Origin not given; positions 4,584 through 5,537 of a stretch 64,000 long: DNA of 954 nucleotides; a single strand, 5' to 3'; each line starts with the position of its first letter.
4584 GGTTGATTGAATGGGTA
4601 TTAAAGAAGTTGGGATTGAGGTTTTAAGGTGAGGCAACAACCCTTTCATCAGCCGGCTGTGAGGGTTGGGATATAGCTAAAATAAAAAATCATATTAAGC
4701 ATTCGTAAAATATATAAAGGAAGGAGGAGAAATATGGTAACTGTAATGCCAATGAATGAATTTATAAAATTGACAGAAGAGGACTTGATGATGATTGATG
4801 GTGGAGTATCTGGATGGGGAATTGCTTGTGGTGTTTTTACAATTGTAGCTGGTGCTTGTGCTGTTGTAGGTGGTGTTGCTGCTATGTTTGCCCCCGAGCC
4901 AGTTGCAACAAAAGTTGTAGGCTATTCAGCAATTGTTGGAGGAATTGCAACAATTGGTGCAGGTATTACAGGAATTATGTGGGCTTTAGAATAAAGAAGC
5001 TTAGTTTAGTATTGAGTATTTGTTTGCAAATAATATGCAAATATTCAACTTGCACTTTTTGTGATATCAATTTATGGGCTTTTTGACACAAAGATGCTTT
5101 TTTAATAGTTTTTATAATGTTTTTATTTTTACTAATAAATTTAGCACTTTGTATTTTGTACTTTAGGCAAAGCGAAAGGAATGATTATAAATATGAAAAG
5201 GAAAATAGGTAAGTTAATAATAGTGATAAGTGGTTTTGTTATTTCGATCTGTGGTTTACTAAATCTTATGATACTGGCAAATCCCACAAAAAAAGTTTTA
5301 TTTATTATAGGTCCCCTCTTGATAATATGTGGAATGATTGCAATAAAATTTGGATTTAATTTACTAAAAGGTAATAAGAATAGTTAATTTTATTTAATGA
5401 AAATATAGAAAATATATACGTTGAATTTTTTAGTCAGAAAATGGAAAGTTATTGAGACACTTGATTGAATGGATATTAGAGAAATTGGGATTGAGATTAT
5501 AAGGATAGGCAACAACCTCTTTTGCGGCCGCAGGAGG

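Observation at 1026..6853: Three-precursor class II (double-glycine) bacteriocin system in a likely thermophile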

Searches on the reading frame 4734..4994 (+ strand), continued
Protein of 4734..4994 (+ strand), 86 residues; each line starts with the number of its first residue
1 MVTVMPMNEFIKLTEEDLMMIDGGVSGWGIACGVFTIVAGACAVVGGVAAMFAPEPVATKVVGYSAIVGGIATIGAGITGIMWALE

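Call 74: list_cluster_members(proteins=[window:4734-4994:+, window:5578-5784:+, window:5828-6031:+, P0005, window:1026-3230:+, window:5193-5387:+])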
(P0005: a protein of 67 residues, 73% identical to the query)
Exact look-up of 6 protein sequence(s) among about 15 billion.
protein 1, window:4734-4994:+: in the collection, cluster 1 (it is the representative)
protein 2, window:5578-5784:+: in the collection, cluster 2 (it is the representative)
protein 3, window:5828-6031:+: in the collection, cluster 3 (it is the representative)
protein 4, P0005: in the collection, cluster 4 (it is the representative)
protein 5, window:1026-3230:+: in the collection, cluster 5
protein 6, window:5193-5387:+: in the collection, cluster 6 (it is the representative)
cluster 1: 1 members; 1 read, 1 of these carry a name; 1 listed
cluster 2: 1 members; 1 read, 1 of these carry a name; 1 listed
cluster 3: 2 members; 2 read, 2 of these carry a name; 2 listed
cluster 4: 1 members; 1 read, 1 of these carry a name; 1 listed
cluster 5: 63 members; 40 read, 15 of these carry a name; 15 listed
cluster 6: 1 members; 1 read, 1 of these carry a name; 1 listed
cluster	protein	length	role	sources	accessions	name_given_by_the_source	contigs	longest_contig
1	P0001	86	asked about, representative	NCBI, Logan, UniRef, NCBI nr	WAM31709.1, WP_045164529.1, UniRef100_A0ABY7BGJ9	class IIb bacteriocin, lactobin A/cerein 7B family [Caldicellulosiruptor naganoensis] | Class IIb bacteriocin, lactobin A/cerein 7B family n=1 Tax=Caldicellulosiruptor ...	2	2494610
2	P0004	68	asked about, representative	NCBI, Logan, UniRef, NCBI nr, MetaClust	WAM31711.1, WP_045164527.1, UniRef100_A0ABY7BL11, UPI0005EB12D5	class IIb bacteriocin, lactobin A/cerein 7B family [Caldicellulosiruptor naganoensis] | Class IIb bacteriocin, lactobin A/cerein 7B family n=1 Tax=Caldicellulosiruptor ... | status=active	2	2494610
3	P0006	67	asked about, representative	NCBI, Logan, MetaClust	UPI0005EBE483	status=active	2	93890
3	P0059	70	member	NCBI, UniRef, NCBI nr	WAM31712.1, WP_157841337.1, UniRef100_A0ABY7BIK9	hypothetical protein [Caldicellulosiruptor naganoensis] | Uncharacterized protein n=1 Tax=Caldicellulosiruptor naganoensis TaxID=29324 ...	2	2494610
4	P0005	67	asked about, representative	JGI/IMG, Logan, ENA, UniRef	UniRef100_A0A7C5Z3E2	Class IIb bacteriocin, lactobin A/cerein 7B family n=1 Tax=Caldicellulosiruptor ...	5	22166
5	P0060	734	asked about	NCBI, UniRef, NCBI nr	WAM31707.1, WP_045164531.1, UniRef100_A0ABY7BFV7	peptidase domain-containing ABC transporter [Caldicellulosiruptor naganoensis] | Peptidase domain-containing ABC transporter n=1 Tax=Caldicellulosiruptor naganoensis ...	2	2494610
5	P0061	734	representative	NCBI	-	-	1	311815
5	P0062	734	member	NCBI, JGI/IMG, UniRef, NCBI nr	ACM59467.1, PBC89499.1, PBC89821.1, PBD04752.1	ATP-binding cassette subfamily B protein [Caldicellulosiruptor bescii] | ABC-type bacteriocin transporter n=2 Tax=Caldicellulosiruptor bescii TaxID=31899 ... | peptidase domain-containing ABC transporter [Caldicellulosiruptor bescii]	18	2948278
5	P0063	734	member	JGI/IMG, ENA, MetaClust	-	\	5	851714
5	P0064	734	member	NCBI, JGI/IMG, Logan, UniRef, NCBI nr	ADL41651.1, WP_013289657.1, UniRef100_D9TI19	ABC-type bacteriocin transporter [Caldicellulosiruptor obsidiansis OB47] | ABC-type bacteriocin transporter n=1 Tax=Caldicellulosiruptor obsidiansis (strain ATCC ... | peptidase domain-containing ABC transporter [Caldicellulosiruptor obsidiansis]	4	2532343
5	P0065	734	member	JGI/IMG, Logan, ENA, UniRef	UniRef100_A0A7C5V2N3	Peptidase domain-containing ABC transporter n=1 Tax=Caldicellulosiruptor owensensis ...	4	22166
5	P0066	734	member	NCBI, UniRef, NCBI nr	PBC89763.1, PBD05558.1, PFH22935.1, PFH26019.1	ATP-binding cassette subfamily B protein [Caldicellulosiruptor bescii] | peptidase domain-containing ABC transporter n=1 Tax=Caldicellulosiruptor bescii ... | peptidase domain-containing ABC transporter [Caldicellulosiruptor bescii]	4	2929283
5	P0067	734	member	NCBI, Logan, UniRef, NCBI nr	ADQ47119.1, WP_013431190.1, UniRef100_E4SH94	ABC-type bacteriocin transporter [Caldicellulosiruptor kronotskyensis 2002] | ABC-type bacteriocin transporter n=1 Tax=Caldicellulosiruptor kronotskyensis (strain DSM ... | peptidase domain-containing ABC transporter [Caldicellulosiruptor kronotskyensis]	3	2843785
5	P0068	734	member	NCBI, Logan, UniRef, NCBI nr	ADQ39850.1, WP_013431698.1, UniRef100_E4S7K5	ABC-type bacteriocin transporter [Caldicellulosiruptor acetigenus I77R1B] | ABC-type bacteriocin transporter n=1 Tax=Caldicellulosiruptor acetigenus (strain ATCC ... | peptidase domain-containing ABC transporter [Caldicellulosiruptor acetigenus]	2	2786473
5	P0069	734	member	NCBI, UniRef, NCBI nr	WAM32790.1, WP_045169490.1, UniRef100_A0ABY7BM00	peptidase domain-containing ABC transporter [Caldicellulosiruptor morganii] | Peptidase domain-containing ABC transporter n=1 Tax=Caldicellulosiruptor morganii ...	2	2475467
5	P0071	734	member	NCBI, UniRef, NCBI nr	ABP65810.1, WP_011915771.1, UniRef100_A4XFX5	ABC-type bacteriocin transporter [Caldicellulosiruptor saccharolyticus DSM 8903] | ABC-type bacteriocin transporter n=1 Tax=Caldicellulosiruptor saccharolyticus (strain ... | peptidase domain-containing ABC transporter [Caldicellulosiruptor saccharolyticus]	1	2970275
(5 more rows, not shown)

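Call 75: find_encoding_contigs(protein=P0062, flank=9000, max_places=2)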
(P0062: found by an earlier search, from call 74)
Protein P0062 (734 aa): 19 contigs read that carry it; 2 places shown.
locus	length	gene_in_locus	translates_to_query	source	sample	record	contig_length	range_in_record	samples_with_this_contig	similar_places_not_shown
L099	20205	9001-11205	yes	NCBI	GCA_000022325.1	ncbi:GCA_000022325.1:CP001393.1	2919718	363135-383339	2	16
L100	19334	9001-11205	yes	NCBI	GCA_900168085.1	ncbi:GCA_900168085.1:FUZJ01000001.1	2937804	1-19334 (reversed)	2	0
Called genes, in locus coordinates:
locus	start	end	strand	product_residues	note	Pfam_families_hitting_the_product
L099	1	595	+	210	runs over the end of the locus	PF02586:SRAP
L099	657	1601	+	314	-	PF01565:FAD_binding_4, PF02873:MurB_C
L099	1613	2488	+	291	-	PF03668:RapZ-like_N, PF22740:PapZ_C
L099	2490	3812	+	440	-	PF01933:CofD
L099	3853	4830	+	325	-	PF10298:WhiA_N, PF14527:LAGLIDADG_WhiA, PF02650:HTH_WhiA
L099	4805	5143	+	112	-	PF00381:PTS-HPr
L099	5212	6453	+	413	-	PF02574:S-methyl_trans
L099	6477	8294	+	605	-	PF02574:S-methyl_trans, PF02219:MTHFR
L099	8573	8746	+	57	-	-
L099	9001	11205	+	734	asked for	PF03412:Peptidase_C39, PF00664:ABC_membrane, PF00005:ABC_tran, PF02463:SMC_N (weak)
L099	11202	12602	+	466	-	PF25917:BSH_RND (faint), PF25984:BSH_YknX (weak), PF25887:HB_LcnD, PF26002:Beta-barrel_AprE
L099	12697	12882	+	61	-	-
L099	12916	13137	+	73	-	-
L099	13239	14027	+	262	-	PF02517:Rce1-like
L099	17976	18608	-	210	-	-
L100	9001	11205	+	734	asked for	PF03412:Peptidase_C39, PF00664:ABC_membrane, PF00005:ABC_tran, PF02463:SMC_N (weak)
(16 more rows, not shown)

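Call 76: find_encoding_contigs(protein=P0071, flank=9000, max_places=2)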
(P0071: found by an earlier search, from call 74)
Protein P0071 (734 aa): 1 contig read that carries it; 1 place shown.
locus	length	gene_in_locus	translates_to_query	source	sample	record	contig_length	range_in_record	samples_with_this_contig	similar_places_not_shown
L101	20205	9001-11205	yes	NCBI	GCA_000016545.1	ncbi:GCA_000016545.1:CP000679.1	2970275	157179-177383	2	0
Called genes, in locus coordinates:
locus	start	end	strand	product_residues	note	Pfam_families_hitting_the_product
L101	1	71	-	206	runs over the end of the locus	PF02254:TrkA_N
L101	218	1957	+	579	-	PF08486:SpoIID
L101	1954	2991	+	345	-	PF02547:Queuosine_synth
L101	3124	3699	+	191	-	-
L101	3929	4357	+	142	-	-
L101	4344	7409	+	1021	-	PF13558:SbcC_Walker_B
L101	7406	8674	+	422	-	PF11796:DUF3323, PF09664:DUF2399, PF09983:JetD_C (weak), PF23947:DUF7281 (faint)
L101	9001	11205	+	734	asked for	PF03412:Peptidase_C39, PF00664:ABC_membrane, PF00005:ABC_tran, PF02463:SMC_N (weak)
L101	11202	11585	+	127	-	PF25984:BSH_YknX (weak)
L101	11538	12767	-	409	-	PF00872:Transposase_mut, PF10551:MULE (weak)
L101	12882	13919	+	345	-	PF25887:HB_LcnD (faint), PF26002:Beta-barrel_AprE (weak)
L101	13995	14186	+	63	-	-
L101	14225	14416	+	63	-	-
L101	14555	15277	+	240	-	PF02517:Rce1-like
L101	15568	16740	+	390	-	PF12679:ABC2_membrane_2, PF12698:ABC2_membrane_3 (weak), PF10920:DUF2705 (weak), PF12730:ABC2_membrane_4, PF13346:ABC2_membrane_5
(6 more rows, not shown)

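Call 77: find_encoding_contigs(protein=P0067, flank=9000, max_places=2)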
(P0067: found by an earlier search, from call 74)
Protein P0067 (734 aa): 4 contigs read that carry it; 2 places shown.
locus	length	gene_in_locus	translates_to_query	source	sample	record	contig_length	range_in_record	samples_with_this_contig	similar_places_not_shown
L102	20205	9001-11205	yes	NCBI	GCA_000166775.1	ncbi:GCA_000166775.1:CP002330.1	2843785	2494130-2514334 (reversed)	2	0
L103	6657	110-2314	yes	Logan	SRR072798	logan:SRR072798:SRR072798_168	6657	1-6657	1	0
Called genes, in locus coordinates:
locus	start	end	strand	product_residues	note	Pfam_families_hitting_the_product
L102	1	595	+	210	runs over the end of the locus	PF02586:SRAP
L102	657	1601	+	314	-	PF01565:FAD_binding_4, PF02873:MurB_C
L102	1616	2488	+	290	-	PF03668:RapZ-like_N, PF22740:PapZ_C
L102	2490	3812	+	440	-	PF01933:CofD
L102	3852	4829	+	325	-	PF10298:WhiA_N, PF14527:LAGLIDADG_WhiA, PF02650:HTH_WhiA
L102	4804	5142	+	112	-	PF00381:PTS-HPr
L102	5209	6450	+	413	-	PF02574:S-methyl_trans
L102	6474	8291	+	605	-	PF02574:S-methyl_trans, PF02219:MTHFR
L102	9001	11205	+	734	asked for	PF03412:Peptidase_C39, PF00664:ABC_membrane, PF00005:ABC_tran, PF02463:SMC_N (weak)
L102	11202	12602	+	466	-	PF25917:BSH_RND (faint), PF25984:BSH_YknX (weak), PF25887:HB_LcnD, PF26002:Beta-barrel_AprE (weak)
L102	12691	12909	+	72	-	-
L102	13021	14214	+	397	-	PF12679:ABC2_membrane_2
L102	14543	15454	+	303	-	PF00005:ABC_tran, PF13304:AAA_21 (faint)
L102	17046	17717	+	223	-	PF03412:Peptidase_C39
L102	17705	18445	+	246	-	PF00005:ABC_tran, PF13304:AAA_21 (weak)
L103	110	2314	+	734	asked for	PF03412:Peptidase_C39, PF00664:ABC_membrane, PF00005:ABC_tran, PF02463:SMC_N (weak)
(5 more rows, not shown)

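Call 80: fold_search(model_id=the predicted structure, library=pdb)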
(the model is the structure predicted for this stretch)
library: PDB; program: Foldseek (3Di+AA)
matches with E <= 10: 140; with E <= 0.001: 0
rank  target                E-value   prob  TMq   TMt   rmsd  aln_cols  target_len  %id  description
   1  6h2f_F                2.0e-01  0.80  0.40  0.16   5.2        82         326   22  Structure of the pre-pore AhlB of the tripartite alpha-pore forming toxin, AHL, from Aeromonas hydrophila. (released 2019-07-10)
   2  7a0g_BBB              3.0e-01  0.77  0.42  0.17   5.0        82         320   18  Structure of the SmhB pore of the tripartite alpha-pore forming toxin, Smh, from Serratia marcescens. (released 2021-03-31)
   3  6h2f_C                3.9e-01  0.99  0.59  0.17   2.5        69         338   25  Structure of the pre-pore AhlB of the tripartite alpha-pore forming toxin, AHL, from Aeromonas hydrophila. (released 2019-07-10)
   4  9p6i_B                3.9e-01  0.96  0.55  0.31   4.2        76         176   16  Crystal Structure of the Histidine Kinase VC2136 from Vibrio cholerae serotype O1 (released 2025-08-20)
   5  9p6i_A                4.1e-01  0.93  0.55  0.29   5.6        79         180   18  Crystal Structure of the Histidine Kinase VC2136 from Vibrio cholerae serotype O1 (released 2025-08-20)
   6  6h2f_H                5.5e-01  0.66  0.44  0.16   4.8        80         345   21  Structure of the pre-pore AhlB of the tripartite alpha-pore forming toxin, AHL, from Aeromonas hydrophila. (released 2019-07-10)
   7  7a0g_DDD              7.0e-01  0.54  0.41  0.17   5.0        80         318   18  Structure of the SmhB pore of the tripartite alpha-pore forming toxin, Smh, from Serratia marcescens. (released 2021-03-31)
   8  7a0g_EEE              7.0e-01  0.44  0.35  0.14   5.8        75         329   17  Structure of the SmhB pore of the tripartite alpha-pore forming toxin, Smh, from Serratia marcescens. (released 2021-03-31)
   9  9p6i_E                8.8e-01  0.82  0.55  0.29   5.5        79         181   18  Crystal Structure of the Histidine Kinase VC2136 from Vibrio cholerae serotype O1 (released 2025-08-20)
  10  7a0g_AAA              1.1e+00  0.33  0.35  0.14   5.7        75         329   17  Structure of the SmhB pore of the tripartite alpha-pore forming toxin, Smh, from Serratia marcescens. (released 2021-03-31)
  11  4mt8_B                1.1e+00  0.94  0.70  0.64   2.9        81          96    5  Structure of the ERS1 dimerization and histidine phosphotransfer domain from Arabidopsis thaliana (released 2014-10-01)
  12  9p6i_C                1.2e+00  0.60  0.49  0.29   5.2        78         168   13  Crystal Structure of the Histidine Kinase VC2136 from Vibrio cholerae serotype O1 (released 2025-08-20)
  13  4o93_A                1.3e+00  0.60  0.51  0.47  15.4        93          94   17  Crystal structure of Thermus thermophilis transhydrogeanse domain II dimer (released 2014-12-31)
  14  7p3r_A                1.3e+00  0.23  0.33  0.11   9.5        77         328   22  Helical structure of the toxin MakA from Vibrio cholera (released 2022-02-23)
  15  4jav_A                1.6e+00  0.30  0.39  0.19   5.7        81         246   12  Structural basis of a rationally rewired protein-protein interface (HK853wt and RR468mutant V13P, L14I, I17M and N21V) (released 2013-09-04)
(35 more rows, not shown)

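Call 99: find_encoding_contigs(protein=P0008, flank=5000, max_places=2)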
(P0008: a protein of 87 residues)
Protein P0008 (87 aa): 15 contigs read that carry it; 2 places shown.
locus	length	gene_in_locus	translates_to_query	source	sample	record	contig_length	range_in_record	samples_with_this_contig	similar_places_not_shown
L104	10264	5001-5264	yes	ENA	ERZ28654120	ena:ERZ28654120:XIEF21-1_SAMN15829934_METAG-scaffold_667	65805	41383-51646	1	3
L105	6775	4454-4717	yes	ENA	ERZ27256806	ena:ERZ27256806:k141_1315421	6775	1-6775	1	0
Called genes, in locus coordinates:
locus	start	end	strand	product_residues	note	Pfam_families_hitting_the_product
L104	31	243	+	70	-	-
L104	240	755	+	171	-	PF06908:YpsA (faint)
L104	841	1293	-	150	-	-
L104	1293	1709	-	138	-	-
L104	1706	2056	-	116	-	PF03551:PadR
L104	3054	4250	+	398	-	-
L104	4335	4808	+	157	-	-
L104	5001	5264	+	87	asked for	-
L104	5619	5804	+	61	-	-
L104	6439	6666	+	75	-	-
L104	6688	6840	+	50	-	-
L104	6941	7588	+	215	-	-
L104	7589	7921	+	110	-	-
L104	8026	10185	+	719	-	PF03412:Peptidase_C39, PF00664:ABC_membrane, PF02463:SMC_N (weak), PF00005:ABC_tran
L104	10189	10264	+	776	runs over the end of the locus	PF25917:BSH_RND (faint), PF25887:HB_LcnD, PF26002:Beta-barrel_AprE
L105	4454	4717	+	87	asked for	-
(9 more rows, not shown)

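Call 100: find_encoding_contigs(protein=P0012, flank=5000, max_places=2)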
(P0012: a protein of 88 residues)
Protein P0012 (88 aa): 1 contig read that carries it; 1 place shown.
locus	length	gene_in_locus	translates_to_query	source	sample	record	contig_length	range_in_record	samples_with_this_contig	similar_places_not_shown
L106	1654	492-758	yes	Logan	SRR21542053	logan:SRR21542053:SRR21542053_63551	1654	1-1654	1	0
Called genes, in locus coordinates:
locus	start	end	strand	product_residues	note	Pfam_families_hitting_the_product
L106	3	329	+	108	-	?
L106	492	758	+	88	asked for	-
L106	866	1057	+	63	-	-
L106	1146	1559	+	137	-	-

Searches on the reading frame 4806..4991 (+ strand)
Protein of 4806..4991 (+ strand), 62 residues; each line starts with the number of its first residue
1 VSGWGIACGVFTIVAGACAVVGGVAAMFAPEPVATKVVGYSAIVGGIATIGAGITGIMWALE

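Call 28: search_protein_families(library=ncbifam, proteins=[window:4806-4991:+], max_evalue=10)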
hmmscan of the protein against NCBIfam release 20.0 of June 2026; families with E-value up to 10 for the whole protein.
seq(62 aa): 3 families
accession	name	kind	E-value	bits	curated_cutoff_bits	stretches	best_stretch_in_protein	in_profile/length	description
NF033632.1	SLATT_4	domain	0.089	12.6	55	1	4-58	26-74/154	SLATT domain-containing protein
NF052420.1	translocon_SseD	equivalog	8.2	6.5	130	0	7-53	47-93/152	type III secretion system translocon protein SseD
NF033634.1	SLATT_1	domain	8.4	6.4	41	1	8-56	27-73/132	SLATT domain-containing protein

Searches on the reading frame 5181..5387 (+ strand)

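Call 3: search_protein_families(library=pfam, proteins=[window:5181-5387:+], max_evalue=0.1)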
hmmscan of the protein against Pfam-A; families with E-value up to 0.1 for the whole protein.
window:5181-5387:+ (68 aa): 1 family
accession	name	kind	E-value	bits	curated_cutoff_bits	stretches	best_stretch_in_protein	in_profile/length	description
PF11283.13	DUF3084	-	0.066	13.6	25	1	8-41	40-73/77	Protein of unknown function (DUF3084)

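Call 4: search_protein_families(library=ncbifam, proteins=[window:5181-5387:+], max_evalue=0.1)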
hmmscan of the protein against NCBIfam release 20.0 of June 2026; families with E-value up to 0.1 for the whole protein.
window:5181-5387:+ (68 aa): 0 families
